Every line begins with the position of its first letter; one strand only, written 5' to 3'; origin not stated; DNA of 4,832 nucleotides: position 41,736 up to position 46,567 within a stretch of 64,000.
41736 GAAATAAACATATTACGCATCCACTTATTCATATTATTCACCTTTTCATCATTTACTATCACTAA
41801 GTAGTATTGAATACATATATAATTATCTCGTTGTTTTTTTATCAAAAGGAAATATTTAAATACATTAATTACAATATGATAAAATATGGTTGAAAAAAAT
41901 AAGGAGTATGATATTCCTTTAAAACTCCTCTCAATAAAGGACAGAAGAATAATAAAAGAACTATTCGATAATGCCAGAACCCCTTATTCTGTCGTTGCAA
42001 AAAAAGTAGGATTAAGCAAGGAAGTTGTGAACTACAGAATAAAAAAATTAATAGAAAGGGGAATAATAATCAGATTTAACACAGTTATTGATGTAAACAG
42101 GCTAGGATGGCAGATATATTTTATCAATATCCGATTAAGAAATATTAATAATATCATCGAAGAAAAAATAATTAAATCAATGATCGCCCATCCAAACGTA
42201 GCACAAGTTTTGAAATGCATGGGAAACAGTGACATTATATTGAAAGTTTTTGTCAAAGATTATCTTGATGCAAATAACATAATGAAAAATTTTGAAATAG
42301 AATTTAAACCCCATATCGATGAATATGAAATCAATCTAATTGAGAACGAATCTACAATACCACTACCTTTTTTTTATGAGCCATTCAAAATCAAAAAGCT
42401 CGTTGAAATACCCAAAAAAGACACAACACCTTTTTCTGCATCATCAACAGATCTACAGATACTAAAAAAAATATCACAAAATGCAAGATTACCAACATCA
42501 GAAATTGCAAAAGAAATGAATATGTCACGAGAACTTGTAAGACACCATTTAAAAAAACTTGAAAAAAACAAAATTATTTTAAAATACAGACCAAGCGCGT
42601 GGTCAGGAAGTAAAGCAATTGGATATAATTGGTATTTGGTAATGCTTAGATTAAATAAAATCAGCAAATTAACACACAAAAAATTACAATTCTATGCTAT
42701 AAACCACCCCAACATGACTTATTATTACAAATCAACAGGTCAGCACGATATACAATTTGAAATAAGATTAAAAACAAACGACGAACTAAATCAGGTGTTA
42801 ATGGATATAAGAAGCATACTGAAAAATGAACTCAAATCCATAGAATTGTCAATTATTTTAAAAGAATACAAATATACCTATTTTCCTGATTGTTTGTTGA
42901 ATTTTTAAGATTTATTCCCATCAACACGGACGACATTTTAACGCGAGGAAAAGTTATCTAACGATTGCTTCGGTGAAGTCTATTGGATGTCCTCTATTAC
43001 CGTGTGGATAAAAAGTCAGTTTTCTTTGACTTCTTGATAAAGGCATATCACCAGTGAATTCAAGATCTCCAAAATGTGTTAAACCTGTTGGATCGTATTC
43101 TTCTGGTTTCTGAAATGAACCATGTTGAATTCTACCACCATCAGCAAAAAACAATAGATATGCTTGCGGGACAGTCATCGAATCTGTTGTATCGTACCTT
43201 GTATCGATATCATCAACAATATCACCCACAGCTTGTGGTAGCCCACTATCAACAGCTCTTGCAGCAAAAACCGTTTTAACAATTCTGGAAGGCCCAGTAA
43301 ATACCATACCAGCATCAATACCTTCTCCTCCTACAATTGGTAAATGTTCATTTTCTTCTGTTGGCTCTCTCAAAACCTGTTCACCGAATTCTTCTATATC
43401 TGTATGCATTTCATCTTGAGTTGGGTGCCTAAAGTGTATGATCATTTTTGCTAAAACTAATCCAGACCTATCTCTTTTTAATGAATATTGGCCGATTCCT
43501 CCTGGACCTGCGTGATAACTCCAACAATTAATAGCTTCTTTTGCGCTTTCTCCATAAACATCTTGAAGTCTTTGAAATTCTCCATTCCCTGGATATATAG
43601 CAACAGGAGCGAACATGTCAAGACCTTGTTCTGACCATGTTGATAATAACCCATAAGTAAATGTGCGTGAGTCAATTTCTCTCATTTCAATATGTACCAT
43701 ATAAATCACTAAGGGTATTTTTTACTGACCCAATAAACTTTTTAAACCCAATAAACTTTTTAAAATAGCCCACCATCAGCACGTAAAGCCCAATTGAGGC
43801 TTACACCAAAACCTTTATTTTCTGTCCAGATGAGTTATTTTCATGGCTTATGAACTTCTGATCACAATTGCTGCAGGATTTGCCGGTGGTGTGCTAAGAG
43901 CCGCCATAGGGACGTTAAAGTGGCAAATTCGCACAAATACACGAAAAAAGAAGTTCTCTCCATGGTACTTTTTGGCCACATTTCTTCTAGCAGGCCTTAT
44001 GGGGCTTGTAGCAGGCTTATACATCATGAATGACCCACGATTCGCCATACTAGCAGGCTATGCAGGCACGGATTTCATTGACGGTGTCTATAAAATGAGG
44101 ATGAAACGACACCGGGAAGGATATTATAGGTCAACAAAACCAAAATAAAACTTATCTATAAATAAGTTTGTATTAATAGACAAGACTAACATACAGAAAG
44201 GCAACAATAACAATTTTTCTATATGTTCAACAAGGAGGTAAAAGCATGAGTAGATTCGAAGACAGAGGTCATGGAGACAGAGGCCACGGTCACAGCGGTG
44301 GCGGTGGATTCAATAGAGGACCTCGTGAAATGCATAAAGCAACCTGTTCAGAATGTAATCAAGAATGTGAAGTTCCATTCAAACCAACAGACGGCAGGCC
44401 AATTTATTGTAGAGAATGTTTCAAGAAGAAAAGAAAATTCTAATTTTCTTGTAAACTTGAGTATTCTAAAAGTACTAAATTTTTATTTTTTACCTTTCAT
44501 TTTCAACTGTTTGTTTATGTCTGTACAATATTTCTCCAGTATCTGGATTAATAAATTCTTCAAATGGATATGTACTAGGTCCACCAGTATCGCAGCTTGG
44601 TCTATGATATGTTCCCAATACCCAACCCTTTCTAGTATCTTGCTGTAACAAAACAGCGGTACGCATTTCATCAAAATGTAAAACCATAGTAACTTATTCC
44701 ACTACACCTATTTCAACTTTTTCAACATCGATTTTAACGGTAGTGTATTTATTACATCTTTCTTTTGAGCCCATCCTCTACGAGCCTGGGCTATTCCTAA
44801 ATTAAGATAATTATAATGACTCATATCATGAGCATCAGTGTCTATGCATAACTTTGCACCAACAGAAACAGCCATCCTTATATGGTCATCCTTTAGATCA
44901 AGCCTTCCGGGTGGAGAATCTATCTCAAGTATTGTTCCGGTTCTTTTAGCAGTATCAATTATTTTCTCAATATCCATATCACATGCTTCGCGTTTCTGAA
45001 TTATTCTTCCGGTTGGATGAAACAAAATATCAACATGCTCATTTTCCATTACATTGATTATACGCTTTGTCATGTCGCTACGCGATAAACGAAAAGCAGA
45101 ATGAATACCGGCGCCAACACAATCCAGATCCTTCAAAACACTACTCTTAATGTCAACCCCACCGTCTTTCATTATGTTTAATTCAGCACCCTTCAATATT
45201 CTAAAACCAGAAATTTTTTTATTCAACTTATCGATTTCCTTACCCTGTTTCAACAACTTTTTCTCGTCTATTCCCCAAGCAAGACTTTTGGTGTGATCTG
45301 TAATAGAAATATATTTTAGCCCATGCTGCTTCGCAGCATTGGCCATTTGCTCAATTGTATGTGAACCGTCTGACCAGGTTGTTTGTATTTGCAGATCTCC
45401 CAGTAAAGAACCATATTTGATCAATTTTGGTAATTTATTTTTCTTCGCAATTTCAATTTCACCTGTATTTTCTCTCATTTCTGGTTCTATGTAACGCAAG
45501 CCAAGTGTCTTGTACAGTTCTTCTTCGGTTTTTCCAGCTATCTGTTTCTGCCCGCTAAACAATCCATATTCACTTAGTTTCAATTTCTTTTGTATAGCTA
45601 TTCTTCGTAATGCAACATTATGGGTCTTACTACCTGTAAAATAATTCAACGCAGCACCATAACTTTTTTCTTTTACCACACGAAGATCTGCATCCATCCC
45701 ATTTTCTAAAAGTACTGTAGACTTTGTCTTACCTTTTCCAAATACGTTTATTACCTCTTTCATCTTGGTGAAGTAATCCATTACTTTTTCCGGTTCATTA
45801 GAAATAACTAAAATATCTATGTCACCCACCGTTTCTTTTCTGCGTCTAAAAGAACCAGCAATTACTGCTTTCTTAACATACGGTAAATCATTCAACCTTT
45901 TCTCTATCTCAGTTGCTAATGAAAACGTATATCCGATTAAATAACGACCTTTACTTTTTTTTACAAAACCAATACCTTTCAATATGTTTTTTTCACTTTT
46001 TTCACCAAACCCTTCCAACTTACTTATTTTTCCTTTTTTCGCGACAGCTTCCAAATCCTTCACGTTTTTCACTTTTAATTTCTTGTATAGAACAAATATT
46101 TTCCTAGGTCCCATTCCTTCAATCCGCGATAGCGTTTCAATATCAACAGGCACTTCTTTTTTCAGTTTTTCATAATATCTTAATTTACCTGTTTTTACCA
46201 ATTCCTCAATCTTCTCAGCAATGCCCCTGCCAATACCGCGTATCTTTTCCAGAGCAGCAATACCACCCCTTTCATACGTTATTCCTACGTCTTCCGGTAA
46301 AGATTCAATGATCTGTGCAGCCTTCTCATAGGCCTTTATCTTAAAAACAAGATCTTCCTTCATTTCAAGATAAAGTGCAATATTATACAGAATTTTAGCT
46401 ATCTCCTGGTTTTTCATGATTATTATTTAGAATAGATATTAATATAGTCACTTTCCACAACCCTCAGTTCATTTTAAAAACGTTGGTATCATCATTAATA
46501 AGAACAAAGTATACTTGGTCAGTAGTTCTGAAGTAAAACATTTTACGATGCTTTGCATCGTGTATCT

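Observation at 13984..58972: Dispersed class of ~18 orphan ORFs with non-native protein composition but native codons, wedged into conserved operon seams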

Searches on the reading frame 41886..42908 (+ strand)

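Call 17: search_protein_families(library=pfam, max_evalue=0.001, proteins=[window:41886-42908:+])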
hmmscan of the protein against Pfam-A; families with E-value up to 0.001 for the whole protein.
window:41886-42908:+ (340 aa): 14 families
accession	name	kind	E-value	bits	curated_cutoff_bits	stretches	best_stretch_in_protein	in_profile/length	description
PF13412.12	HTH_24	-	9.5e-24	83.2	21.9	2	16-61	2-47/48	Winged helix-turn-helix DNA-binding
PF13404.12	HTH_AsnC-type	-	9e-19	67.5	27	2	18-55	4-41/42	AsnC-type helix-turn-helix domain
PF01037.27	AsnC_trans_reg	-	2.8e-10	40.4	25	1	273-327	20-73/73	Lrp/AsnC ligand binding domain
PF12840.13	HTH_20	-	3.9e-09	36.8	27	1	186-231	3-48/51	Helix-turn-helix domain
PF01047.28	MarR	-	1.2e-08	35.1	24.6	1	186-235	2-51/59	MarR family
PF22451.2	NirdL-like_HTH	-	2.1e-08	34.1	27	1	30-61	15-46/47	Siroheme decarboxylase NirDL-like HTH domain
PF01022.26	HTH_5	-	4.4e-08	33.3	22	1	188-227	3-41/47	Bacterial regulatory protein, arsR family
PF08279.18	HTH_11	-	4.3e-06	27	25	1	190-229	3-43/55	HTH domain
PF13545.12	HTH_Crp_2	-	6.3e-06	26.5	27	0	201-232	22-53/70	Crp-like helix-turn-helix domain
PF12802.13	MarR_2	-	2.6e-05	24.8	27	0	37-63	26-52/61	MarR family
PF13730.12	HTH_36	-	3.4e-05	24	25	0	204-231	28-55/55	Helix-turn-helix domain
PF04545.22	Sigma70_r4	-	3.4e-05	23.7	24.1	0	201-224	20-43/50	Sigma-70, region 4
PF13518.12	HTH_28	-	0.00025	21.5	25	0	201-230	13-41/52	Helix-turn-helix domain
PF13384.12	HTH_23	-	0.00054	20.2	24.6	0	190-224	8-40/50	Homeodomain-like domain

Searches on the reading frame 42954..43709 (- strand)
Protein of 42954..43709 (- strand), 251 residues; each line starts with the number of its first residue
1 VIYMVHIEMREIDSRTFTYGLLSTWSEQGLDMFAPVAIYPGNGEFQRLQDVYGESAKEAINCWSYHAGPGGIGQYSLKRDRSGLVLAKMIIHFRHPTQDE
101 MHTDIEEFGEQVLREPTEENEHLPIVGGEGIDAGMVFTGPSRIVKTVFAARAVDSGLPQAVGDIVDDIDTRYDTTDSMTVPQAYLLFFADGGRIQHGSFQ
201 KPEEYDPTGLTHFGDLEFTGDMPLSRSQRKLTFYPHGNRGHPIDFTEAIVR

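Call 8: search_protein_families(library=pfam, max_evalue=0.01, proteins=[window:42954-43709:-])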
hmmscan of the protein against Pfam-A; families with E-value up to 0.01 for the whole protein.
window:42954-43709:- (251 aa): 0 families

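Call 33: find_homologous_proteins(query=A3, max_evalue=1)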
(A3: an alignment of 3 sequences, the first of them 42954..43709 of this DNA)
Query A3 (3 sequences) (251 aa, profile of the alignment): 8 proteins with E <= 1 among 6288 candidates.
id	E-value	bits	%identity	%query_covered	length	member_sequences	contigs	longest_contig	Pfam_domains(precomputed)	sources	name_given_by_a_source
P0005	1.1e-101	358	-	-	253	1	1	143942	-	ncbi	ncbi:hypothetical protein ACFLQN_00760 [Candidatus Aenigmatarchaeota archaeon]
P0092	2.4e-84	301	100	99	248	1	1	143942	-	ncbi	ncbi:hypothetical protein ACFLQN_00850 [Candidatus Aenigmatarchaeota archaeon]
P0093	3.3e-23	101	31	10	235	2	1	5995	-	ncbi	-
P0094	9.3e-23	99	43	8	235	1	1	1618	-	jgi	jgi:hypothetical protein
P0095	2.6e-8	52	-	-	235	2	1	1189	-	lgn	-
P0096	3.8e-7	48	38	96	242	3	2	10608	-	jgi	-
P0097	2.1e-6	46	37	96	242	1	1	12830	-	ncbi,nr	ncbi:hypothetical protein HYZ97_03095 [Candidatus Pacearchaeota archaeon]|nr:hypothetical protein [C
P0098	5.3e-2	31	33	96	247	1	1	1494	-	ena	-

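Call 40: find_encoding_contigs(protein=P0093, flank=10000, max_places=3)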
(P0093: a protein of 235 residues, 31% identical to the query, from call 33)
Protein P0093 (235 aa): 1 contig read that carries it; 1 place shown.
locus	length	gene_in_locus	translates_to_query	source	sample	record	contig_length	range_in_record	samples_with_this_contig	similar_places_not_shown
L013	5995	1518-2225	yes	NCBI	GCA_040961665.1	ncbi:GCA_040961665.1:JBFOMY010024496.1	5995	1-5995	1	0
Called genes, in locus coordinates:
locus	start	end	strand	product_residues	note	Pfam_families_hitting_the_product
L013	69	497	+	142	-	PF00380:Ribosomal_S9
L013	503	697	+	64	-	PF01194:RNA_pol_N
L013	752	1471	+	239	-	PF00398:RrnaAD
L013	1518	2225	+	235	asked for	-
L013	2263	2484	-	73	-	-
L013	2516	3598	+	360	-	PF03215:Rad17 (weak), PF00004:AAA (weak)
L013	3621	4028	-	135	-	-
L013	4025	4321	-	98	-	PF04242:DUF424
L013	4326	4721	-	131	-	PF01873:eIF-5_eIF-2B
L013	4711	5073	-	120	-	PF01900:RNase_P_Rpp14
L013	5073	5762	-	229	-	PF01876:RNase_P_p30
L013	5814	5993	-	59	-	?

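Call 80: find_related_loci(query=A9, collection=viral_contigs, flank=5000)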
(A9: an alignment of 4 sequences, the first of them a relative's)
Query A9 (248 aa) in viral_contigs; peptide patterns used: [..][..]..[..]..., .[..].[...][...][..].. (x = any residue, [..] = any of these).
53 stretches matched a pattern, but none encodes a relative of the query by tblastn (E <= 1e-3).

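Call 83: predict_structure(alignment_id=A9)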
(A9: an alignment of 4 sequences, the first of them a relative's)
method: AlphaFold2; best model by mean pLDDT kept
length: 248 residues; sequences in the alignment: 4
mean_pLDDT: 50.7   pTM: 0.42
mean pLDDT of the five models: 50.7, 43.5, 41.0, 38.8, 37.7
residues with pLDDT >= 90: 0; 70-90: 41; 50-70: 88; < 50: 119
segments of 3 or more residues with pLDDT < 50: 1-90, 139-151, 171-179, 244-248
pLDDT, mean of each block of 10 residues (from residue 1): 23 32 36 33 32 30 27 36 39 64 73 67 58 62 44 70 64 44 64 67 75 61 57 64 45
secondary structure, 60 per line:
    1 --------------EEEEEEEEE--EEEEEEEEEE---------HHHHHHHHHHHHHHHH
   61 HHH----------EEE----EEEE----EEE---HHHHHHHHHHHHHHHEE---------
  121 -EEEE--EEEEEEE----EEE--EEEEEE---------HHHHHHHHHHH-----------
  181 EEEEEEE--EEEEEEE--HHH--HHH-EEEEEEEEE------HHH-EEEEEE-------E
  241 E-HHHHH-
elements in order: E15-23 E26-35 H45-63 E74-76 E81-84 E89-91 H95-109 E122-125 E128-134 E139-141 E144-149 H159-169 E181-187 E190-196 E208-216 E227-232 H243-247
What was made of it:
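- Tried and rejected: Confidence was too low to use (pLDDT 50.7, call 83).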

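Call 84: search_protein_families(library=phrogs, max_evalue=0.01, proteins=[window:42954-43709:-])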
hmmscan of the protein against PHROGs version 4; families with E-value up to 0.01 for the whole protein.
window:42954-43709:- (251 aa): 0 families

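Call 85: search_protein_families(library=padloc, max_evalue=0.01, proteins=[window:42954-43709:-])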
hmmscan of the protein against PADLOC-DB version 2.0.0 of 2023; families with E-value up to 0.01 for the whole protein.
window:42954-43709:- (251 aa): 0 families

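Call 95: find_encoding_contigs(protein=P0097, flank=6000, max_places=2)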
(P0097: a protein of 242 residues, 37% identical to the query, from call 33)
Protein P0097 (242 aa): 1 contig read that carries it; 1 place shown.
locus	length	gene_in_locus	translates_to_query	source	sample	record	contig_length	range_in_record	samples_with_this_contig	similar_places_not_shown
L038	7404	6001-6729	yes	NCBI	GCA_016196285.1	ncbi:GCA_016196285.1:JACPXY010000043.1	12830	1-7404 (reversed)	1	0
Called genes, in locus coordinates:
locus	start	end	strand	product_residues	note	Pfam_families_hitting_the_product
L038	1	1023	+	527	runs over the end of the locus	PF02518:HATPase_c (faint), PF13589:HATPase_c_3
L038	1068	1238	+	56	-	-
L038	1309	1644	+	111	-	-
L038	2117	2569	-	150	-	-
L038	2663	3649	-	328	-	PF12706:Lactamase_B_2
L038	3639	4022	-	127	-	-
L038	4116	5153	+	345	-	PF12802:MarR_2 (faint), PF12840:HTH_20 (faint), PF13404:HTH_AsnC-type, PF13412:HTH_24 (weak), PF13518:HTH_28 (faint), PF13556:HTH_30 (faint), PF13404:HTH_AsnC-type, PF13412:HTH_24, +1 more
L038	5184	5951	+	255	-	PF03437:BtpA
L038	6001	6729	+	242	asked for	-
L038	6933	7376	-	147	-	PF10517:DM13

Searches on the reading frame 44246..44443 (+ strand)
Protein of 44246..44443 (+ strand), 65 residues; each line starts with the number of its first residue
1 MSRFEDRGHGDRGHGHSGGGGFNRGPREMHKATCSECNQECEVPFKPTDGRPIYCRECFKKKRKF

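Call 98: search_protein_families(library=pfam, max_evalue=10, proteins=[window:44246-44443:+])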
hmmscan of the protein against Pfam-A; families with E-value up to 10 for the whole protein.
window:44246-44443:+ (65 aa): 2 families
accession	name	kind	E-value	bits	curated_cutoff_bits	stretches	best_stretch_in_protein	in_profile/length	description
PF23477.1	zf_Tbcl_2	-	7e-19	67.7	27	1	27-63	1-37/37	Probable treble clef zinc finger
PF22586.1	ANCHR-like_BBOX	-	0.13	12.8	27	1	54-64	20-30/39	ANCHR-like B-box zinc-binding domain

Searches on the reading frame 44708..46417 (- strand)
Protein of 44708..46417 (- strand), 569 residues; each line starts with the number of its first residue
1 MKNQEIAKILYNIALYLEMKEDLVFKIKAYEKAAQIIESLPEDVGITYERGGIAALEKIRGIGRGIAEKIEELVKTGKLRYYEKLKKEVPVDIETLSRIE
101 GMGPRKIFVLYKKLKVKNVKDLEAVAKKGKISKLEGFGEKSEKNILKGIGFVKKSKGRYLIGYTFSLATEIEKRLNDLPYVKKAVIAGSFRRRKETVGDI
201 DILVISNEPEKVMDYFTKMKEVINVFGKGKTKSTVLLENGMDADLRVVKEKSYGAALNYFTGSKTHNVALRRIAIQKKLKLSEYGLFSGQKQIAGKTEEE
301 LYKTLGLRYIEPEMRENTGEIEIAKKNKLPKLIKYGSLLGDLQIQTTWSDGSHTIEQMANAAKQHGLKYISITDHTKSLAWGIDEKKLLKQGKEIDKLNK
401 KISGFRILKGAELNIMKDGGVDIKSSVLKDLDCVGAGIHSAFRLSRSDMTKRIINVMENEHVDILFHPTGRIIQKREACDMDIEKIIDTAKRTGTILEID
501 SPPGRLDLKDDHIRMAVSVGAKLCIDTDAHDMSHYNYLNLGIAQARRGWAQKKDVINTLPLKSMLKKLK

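Call 53: search_protein_families(library=pfam, max_evalue=0.001, proteins=[window:44708-46417:-])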
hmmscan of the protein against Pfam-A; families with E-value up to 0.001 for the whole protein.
window:44708-46417:- (569 aa): 6 families
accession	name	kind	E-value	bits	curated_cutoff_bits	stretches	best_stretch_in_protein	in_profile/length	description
PF14791.11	DNA_pol_B_thumb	-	2.1e-23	82.4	25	1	256-316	1-63/63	DNA polymerase beta thumb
PF14716.13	HHH_8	-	1.2e-16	61.2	30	1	1-79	1-73/73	Helix-hairpin-helix domain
PF14520.12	HHH_5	-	5.5e-07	30.4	27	1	94-148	2-54/57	Helix-hairpin-helix domain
PF02811.25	PHP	-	7.6e-07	30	26.4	1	341-436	1-71/164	PHP domain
PF14792.12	DNA_pol_B_palm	-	8.1e-07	29.7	25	1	169-228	12-68/113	DNA polymerase beta palm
PF01909.29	NTP_transf_2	-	0.00051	20.8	21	1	170-216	3-47/93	Nucleotidyltransferase domain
